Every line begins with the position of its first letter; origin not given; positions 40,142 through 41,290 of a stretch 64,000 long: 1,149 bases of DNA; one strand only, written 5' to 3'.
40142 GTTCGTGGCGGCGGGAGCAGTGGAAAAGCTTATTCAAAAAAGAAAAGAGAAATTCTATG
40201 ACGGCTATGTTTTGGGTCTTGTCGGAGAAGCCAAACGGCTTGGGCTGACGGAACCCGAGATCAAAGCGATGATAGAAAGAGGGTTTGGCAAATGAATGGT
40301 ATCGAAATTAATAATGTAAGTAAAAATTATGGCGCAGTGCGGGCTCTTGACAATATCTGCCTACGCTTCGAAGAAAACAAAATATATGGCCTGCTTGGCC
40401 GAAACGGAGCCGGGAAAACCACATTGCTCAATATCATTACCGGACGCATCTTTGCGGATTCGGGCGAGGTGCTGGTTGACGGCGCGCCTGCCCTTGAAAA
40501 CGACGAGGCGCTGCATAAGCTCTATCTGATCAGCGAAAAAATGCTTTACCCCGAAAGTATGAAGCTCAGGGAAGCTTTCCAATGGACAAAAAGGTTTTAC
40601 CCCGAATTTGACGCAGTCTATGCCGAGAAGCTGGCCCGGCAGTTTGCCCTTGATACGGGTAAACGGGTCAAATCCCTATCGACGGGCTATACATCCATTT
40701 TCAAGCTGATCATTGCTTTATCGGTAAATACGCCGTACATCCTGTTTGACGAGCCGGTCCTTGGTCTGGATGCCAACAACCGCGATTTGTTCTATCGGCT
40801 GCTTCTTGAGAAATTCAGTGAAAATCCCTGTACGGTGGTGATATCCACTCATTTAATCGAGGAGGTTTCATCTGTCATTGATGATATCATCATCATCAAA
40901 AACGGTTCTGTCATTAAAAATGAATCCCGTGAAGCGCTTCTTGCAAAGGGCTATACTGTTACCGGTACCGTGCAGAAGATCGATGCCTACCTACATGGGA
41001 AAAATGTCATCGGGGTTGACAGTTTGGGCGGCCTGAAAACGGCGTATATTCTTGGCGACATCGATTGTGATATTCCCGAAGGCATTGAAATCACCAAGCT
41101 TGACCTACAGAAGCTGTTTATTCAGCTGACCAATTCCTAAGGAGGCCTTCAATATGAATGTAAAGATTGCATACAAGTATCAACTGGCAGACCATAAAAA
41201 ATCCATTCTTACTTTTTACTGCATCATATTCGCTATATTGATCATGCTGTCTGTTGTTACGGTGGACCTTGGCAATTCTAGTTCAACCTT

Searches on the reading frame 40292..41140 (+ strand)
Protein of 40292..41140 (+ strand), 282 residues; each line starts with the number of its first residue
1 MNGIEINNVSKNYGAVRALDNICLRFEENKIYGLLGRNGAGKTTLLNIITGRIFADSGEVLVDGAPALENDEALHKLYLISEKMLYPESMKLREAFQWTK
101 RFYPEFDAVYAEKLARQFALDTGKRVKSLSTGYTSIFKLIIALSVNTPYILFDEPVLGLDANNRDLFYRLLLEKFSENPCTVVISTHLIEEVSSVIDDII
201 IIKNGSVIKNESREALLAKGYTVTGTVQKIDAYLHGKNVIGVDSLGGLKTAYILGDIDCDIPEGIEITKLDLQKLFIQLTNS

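Call 89: search_protein_families(library=pfam, proteins=[window:40292-41140:+], max_evalue=0.00001)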
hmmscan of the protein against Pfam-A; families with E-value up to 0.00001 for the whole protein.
window:40292-41140:+ (282 aa): 2 families
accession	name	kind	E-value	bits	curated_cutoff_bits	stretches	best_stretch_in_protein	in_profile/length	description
PF00005.33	ABC_tran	-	5e-18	66.5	25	1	19-156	1-136/137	ABC transporter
PF13304.12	AAA_21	-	1.5e-10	42.1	27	1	128-190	237-301/304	AAA domain, putative AbiEii toxin, Type IV TA system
